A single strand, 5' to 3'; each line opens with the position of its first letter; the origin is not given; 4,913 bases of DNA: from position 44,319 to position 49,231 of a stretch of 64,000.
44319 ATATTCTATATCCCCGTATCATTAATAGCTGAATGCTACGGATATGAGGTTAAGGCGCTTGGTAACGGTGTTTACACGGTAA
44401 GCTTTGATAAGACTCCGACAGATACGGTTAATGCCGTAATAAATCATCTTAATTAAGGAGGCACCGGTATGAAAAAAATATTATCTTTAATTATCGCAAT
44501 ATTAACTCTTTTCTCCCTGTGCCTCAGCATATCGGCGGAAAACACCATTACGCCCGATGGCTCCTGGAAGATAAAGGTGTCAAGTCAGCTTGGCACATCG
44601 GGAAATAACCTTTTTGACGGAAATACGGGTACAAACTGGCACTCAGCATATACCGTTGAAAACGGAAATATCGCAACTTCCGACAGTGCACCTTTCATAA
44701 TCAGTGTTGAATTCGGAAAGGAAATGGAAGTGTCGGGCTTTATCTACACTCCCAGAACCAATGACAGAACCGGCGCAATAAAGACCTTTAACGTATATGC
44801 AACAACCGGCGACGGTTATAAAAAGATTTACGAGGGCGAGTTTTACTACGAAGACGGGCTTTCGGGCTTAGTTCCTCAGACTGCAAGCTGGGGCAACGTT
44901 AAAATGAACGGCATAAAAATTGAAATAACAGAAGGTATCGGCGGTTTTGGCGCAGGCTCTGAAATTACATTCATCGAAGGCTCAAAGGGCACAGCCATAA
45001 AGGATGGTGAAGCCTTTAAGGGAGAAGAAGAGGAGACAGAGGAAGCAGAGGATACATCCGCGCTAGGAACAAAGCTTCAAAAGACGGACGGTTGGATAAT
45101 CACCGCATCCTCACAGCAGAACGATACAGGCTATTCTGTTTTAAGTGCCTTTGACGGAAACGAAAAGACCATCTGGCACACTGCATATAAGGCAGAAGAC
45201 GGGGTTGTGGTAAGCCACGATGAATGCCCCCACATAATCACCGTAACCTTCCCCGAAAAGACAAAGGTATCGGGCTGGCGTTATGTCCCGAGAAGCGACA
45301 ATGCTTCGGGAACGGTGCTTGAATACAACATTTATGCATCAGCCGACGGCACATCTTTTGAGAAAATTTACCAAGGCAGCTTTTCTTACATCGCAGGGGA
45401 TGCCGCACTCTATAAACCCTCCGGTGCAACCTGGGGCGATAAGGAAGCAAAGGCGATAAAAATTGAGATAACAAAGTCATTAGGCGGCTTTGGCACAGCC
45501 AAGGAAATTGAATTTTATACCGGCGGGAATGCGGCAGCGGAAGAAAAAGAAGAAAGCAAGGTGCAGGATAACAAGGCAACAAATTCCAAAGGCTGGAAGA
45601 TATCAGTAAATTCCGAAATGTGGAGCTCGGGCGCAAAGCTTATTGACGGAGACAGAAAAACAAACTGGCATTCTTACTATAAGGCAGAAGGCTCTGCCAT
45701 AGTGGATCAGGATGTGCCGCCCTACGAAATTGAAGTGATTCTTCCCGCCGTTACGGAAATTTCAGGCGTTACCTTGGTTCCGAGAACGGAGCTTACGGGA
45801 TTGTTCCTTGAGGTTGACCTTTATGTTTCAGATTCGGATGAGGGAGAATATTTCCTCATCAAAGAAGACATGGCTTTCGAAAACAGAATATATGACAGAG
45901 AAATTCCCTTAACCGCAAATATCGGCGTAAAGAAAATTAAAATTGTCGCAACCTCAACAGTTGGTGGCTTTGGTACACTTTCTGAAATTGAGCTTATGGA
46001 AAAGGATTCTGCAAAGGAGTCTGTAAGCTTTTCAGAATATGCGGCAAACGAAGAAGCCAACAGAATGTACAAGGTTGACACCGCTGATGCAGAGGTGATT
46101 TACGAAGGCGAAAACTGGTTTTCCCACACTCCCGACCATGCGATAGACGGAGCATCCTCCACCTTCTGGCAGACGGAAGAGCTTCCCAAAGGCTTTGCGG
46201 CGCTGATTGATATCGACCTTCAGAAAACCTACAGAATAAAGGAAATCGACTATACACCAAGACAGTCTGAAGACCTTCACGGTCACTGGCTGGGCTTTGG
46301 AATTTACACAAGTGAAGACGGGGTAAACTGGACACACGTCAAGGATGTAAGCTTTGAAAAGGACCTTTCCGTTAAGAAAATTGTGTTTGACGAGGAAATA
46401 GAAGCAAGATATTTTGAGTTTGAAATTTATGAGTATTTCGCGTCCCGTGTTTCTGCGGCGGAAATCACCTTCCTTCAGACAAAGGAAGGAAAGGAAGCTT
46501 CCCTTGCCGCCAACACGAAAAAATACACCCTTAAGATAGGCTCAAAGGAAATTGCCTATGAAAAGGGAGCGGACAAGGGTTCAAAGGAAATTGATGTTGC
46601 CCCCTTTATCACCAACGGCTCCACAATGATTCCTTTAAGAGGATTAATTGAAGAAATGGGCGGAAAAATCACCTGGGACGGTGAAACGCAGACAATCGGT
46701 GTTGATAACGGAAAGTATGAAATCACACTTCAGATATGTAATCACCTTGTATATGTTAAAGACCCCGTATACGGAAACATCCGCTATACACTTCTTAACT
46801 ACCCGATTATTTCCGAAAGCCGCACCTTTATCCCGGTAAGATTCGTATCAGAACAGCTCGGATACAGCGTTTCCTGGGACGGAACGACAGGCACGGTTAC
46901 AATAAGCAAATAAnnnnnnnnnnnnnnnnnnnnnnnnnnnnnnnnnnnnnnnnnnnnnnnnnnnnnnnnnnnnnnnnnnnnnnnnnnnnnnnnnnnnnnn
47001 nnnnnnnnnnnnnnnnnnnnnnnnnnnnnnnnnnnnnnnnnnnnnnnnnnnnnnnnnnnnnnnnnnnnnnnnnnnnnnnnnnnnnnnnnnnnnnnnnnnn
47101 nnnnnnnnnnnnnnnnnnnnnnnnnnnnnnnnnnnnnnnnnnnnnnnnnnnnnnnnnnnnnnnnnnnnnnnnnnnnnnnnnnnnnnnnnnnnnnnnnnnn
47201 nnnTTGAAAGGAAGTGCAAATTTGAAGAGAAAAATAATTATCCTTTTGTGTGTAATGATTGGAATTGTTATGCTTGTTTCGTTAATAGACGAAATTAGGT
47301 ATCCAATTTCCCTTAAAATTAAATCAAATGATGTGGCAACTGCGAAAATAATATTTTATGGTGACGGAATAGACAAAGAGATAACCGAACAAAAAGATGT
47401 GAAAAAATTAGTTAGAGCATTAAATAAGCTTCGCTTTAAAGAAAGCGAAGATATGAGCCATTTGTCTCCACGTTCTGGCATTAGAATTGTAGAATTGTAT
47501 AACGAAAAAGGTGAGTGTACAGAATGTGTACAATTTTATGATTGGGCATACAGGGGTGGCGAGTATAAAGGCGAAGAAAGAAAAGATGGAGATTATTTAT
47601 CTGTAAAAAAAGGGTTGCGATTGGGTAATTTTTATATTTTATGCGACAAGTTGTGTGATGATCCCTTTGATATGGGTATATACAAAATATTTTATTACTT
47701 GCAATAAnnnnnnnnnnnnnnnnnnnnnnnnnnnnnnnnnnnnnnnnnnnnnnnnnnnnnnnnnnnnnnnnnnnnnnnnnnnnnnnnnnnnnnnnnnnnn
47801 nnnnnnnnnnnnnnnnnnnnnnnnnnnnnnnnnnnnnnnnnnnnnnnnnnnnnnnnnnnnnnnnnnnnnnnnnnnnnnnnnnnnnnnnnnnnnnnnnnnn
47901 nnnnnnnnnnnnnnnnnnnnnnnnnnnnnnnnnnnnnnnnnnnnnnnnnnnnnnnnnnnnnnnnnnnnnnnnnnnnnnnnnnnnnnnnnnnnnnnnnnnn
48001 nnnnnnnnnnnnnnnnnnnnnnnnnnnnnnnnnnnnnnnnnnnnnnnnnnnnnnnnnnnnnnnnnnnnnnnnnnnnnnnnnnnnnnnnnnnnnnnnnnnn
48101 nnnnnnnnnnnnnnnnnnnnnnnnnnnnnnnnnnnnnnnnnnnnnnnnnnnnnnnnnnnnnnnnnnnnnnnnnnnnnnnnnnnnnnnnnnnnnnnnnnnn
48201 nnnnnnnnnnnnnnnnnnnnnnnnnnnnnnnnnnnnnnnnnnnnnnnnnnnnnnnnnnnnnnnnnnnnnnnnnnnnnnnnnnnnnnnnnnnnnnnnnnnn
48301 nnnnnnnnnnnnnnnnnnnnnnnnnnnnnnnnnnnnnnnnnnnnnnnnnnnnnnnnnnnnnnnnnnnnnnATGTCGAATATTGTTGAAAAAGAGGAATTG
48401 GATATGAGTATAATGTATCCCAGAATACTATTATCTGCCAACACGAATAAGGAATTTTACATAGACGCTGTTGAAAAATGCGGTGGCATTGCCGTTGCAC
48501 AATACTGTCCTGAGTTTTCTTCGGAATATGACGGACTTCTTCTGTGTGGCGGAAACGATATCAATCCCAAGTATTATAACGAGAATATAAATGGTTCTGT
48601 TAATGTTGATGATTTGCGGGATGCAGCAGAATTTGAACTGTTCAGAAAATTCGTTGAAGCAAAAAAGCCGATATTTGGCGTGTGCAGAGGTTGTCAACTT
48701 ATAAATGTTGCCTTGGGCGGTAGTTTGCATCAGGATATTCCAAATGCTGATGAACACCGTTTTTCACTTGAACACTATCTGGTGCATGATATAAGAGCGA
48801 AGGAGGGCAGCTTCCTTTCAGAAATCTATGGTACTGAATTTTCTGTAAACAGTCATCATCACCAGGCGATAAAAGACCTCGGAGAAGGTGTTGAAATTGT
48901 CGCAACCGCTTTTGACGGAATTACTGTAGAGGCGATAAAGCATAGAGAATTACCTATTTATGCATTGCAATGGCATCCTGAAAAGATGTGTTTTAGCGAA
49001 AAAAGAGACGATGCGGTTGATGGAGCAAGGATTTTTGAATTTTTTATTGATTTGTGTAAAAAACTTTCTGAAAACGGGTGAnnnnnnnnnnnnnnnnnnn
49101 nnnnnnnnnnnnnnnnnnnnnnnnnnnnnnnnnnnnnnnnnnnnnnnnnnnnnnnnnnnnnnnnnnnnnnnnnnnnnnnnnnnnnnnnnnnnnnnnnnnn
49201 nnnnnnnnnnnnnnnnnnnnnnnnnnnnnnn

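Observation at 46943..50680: Integron-like but attC-less cassette array: promoter, five junction-bounded unrelated ORFs, terminator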

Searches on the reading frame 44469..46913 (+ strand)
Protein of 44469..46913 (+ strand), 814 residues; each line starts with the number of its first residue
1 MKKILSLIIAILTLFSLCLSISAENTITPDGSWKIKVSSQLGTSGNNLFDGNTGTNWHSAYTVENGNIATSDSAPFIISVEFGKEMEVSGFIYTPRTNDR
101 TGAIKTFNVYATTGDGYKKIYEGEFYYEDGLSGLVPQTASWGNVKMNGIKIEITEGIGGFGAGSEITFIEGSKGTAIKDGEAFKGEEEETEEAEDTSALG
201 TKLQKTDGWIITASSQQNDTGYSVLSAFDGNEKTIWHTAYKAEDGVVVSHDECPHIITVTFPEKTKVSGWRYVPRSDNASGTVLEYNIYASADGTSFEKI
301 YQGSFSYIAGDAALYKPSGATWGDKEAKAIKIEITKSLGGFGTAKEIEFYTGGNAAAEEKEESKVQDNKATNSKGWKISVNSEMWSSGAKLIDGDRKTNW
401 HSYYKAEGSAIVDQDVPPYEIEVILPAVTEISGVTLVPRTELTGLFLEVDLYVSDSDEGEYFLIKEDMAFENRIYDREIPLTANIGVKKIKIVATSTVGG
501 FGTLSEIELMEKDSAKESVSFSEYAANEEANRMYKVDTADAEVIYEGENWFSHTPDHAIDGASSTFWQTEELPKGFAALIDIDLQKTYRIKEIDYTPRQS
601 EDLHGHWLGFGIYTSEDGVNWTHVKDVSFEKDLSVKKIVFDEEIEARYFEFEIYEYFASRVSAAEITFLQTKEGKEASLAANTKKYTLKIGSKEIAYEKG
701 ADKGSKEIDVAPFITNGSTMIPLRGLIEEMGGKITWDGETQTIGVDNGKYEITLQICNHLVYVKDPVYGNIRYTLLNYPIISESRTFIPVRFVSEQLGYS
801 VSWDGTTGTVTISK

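Call 33: search_protein_families(library=pfam, proteins=[window:44469-46913:+], max_evalue=0.00001)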
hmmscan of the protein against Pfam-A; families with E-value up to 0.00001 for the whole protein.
window:44469-46913:+ (814 aa): 5 families
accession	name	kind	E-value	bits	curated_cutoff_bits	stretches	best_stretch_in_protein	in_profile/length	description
PF00754.31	F5_F8_type_C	-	2.2e-54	183.4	28.2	4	548-655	10-114/127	F5/8 type C domain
PF07833.16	Cu_amine_oxidN1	-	2.4e-28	98.7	24.2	1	706-812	7-108/108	Copper amine oxidase N-terminal domain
PF22633.2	F5_F8_type_C_2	-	2.5e-26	92.6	27.8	1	557-649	1-89/91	NedA-like, galactose-binding domain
PF24607.1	CBM_AftD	-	2.1e-08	34.3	27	0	212-276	7-65/149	Arabinofuranosyltransferase D, third carbohydrate binding module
PF16391.11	DUF5000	-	3.9e-06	27.6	25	0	251-327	18-94/141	Domain of unknown function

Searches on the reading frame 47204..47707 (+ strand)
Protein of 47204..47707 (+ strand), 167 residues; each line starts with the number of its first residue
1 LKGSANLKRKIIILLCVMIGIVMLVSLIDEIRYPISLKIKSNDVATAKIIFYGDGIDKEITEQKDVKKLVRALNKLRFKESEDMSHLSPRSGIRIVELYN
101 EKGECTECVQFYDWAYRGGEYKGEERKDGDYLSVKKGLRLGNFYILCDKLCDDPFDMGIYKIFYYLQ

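Call 7: search_protein_families(library=pfam, proteins=[window:47204-47707:+], max_evalue=1)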
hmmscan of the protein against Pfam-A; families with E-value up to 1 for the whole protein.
window:47204-47707:+ (167 aa): 0 families

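Call 69: search_protein_families(library=ncbifam, proteins=[window:47204-47707:+], max_evalue=0.01)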
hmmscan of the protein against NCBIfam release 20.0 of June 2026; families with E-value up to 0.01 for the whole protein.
window:47204-47707:+ (167 aa): 0 families

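Call 70: search_protein_families(library=padloc, proteins=[window:47204-47707:+], max_evalue=0.01)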
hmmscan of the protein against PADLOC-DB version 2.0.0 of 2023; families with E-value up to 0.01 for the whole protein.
window:47204-47707:+ (167 aa): 0 families

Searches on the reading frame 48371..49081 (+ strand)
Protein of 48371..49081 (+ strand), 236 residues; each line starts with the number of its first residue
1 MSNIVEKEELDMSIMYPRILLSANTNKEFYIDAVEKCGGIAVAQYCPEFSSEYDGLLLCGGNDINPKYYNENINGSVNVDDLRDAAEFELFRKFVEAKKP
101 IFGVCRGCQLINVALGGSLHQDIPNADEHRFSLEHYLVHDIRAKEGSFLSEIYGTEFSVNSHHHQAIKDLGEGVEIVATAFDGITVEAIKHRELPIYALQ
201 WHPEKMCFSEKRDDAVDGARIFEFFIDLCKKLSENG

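Call 7: search_protein_families(library=pfam, proteins=[window:48371-49081:+], max_evalue=1)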
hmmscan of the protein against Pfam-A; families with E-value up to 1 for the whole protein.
window:48371-49081:+ (236 aa): 5 families
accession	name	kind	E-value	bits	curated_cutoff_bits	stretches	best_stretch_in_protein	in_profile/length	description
PF07722.19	Peptidase_C26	-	1.6e-48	165.8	20.5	1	28-204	27-219/219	Peptidase C26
PF00117.34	GATase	-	5.1e-19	69.1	22.8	1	87-207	61-175/190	Glutamine amidotransferase class-I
PF01965.30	DJ-1_PfpI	-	0.13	12.5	26.6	0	76-110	71-106/165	DJ-1/PfpI family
PF25128.1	HRDE1_NRDE3_N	-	0.17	12.2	32.3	1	58-103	48-94/158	HRDE1/NRDE-3, N-terminal domain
PF13507.12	GATase_5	-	0.22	11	27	1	53-121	47-111/260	CobB/CobQ-like glutamine amidotransferase domain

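Call 69: search_protein_families(library=ncbifam, proteins=[window:48404-49081:+], max_evalue=0.01)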
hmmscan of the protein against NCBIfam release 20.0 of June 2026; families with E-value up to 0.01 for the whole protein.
window:48404-49081:+ (225 aa): 30 families (the best 25 are shown)
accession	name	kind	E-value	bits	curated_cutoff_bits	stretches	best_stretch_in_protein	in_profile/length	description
NF008471.0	PRK11366.1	equivalog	2.2e-20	73.2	266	1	13-220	25-246/254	gamma-glutamyl-gamma-aminobutyrate hydrolase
NF045546.1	GCDPHdlase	equivalog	3.3e-20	73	250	1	39-194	52-181/198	gamma-glutamyl-CDP-amidate hydrolase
NF001975.0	PRK00758.1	equivalog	4e-17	62.4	198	1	43-220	44-184/185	GMP synthase subunit A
TIGR00888.1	guaA_Nterm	equivalog_domain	2.3e-14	53.3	172.15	1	78-219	61-186/188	glutamine-hydrolyzing GMP synthase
NF010081.0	PRK13566.1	equivalog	2.7e-11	42.5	645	1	81-218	594-720/729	anthranilate synthase component I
NF005367.0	PRK06895.1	equivalog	8.7e-11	42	265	1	76-195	62-173/190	anthranilate synthase component II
NF005849.0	PRK07765.1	equivalog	1.4e-10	40.8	308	1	76-195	65-176/219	aminodeoxychorismate/anthranilate synthase component II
NF000848.1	PRK00074.1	equivalog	1.4e-10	40.4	400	1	77-196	60-172/512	glutamine-hydrolyzing GMP synthase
TIGR01368.1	CPSaseIIsmall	equivalog_domain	1e-09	37.8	307.35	2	77-108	236-267/361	glutamine-hydrolyzing carbamoyl-phosphate synthase small subunit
NF011201.0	PRK14607.1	equivalog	2.3e-09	36.5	670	1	78-198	65-176/534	bifunctional anthranilate synthase component II/anthranilate phosphoribosyltransferase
NF006562.0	PRK09065.1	equivalog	2.6e-09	37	205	1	80-193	83-189/242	glutamine amidotransferase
TIGR01815.1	TrpE-clade3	equivalog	1.5e-08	33.1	739.15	1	83-195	584-689/717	anthranilate synthase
TIGR00566.1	trpG_papA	subfamily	6.8e-08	32.5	121.05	1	77-198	65-180/192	glutamine amidotransferase of anthranilate synthase or aminodeoxychorismate synthase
NF005799.0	PRK07649.1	equivalog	6.9e-08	32.2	327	1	78-199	64-176/195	aminodeoxychorismate/anthranilate synthase component II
NF006098.0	PRK08250.1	equivalog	3.4e-07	30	301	1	35-193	39-181/239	glutamine amidotransferase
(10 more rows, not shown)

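Call 70: search_protein_families(library=padloc, proteins=[window:48404-49081:+], max_evalue=0.01)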
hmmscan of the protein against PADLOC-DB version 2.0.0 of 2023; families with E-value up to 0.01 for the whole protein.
window:48404-49081:+ (225 aa): 0 families
